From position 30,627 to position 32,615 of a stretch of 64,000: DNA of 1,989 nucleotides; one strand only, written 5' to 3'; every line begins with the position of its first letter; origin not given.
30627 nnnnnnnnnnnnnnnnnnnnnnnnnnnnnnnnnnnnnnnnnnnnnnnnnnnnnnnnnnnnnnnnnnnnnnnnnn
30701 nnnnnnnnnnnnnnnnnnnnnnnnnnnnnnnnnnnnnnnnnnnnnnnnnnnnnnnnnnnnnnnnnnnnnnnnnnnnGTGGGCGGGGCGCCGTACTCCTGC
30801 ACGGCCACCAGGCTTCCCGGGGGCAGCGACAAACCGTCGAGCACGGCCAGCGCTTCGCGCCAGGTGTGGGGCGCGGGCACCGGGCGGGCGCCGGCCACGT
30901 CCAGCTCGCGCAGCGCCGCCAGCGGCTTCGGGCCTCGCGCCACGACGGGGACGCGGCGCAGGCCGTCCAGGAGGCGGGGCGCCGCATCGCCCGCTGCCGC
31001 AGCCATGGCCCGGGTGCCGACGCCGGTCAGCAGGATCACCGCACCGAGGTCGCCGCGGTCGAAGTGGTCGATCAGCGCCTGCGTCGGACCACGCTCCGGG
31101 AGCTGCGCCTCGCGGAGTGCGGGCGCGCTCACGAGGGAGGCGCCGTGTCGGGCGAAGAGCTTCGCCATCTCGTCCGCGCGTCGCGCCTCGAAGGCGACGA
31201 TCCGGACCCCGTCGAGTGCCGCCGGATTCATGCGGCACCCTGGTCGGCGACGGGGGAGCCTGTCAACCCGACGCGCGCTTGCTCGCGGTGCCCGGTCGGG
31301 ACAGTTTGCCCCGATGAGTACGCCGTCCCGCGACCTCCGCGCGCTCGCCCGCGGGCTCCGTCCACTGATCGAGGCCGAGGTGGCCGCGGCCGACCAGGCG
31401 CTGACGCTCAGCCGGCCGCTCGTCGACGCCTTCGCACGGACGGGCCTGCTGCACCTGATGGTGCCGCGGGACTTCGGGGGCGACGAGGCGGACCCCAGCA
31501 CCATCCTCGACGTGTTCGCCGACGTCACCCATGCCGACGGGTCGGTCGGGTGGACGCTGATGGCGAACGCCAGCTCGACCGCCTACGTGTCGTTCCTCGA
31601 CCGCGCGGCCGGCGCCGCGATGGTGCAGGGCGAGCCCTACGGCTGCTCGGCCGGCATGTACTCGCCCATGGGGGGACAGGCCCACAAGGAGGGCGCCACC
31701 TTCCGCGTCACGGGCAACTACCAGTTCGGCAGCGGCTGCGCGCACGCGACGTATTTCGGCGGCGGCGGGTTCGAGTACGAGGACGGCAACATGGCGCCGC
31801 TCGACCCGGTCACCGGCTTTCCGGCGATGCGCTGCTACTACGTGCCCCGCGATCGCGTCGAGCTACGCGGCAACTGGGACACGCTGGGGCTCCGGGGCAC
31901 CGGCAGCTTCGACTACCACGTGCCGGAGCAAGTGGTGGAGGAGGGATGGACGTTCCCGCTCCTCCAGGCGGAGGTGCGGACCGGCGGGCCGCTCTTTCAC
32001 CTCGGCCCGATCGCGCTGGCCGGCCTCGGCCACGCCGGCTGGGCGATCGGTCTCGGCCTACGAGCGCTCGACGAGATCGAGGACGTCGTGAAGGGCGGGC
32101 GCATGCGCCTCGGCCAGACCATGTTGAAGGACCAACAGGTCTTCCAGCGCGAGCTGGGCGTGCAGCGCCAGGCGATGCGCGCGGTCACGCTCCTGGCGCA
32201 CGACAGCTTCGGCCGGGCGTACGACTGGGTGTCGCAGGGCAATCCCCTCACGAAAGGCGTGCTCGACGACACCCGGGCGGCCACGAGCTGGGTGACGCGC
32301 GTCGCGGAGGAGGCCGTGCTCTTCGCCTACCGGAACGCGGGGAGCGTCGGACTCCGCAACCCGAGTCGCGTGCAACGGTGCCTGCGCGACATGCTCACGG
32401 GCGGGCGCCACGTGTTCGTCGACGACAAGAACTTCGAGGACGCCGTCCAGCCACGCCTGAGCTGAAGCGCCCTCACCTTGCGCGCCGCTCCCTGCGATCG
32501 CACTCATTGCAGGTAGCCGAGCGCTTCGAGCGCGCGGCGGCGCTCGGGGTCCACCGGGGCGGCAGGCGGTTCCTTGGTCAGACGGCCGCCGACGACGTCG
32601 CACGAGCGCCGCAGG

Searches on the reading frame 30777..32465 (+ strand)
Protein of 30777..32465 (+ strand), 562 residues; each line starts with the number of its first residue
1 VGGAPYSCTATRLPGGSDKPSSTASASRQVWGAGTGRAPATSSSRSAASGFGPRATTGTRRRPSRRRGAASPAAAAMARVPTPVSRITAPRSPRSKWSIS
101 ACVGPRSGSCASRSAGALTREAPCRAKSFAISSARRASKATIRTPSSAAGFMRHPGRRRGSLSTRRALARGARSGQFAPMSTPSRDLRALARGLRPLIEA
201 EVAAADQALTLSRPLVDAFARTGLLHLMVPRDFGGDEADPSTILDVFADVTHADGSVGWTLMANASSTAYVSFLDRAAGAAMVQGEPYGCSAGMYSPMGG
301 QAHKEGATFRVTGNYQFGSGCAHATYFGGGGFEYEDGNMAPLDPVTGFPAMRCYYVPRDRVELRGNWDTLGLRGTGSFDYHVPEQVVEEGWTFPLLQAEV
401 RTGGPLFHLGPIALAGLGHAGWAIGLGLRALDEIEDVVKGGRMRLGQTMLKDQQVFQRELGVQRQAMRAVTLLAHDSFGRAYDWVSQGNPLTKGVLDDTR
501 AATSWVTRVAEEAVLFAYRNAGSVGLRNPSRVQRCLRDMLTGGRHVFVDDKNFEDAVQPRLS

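Call 75: search_protein_families(library=pfam, proteins=[window:30777-32465:+], max_evalue=0.00001)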
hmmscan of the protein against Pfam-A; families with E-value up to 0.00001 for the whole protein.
window:30777-32465:+ (562 aa): 1 family
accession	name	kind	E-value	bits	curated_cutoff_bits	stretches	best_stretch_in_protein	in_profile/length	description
PF08028.16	Acyl-CoA_dh_2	-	3.4e-19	69.9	22.7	1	417-549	1-133/134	Acyl-CoA dehydrogenase, C-terminal domain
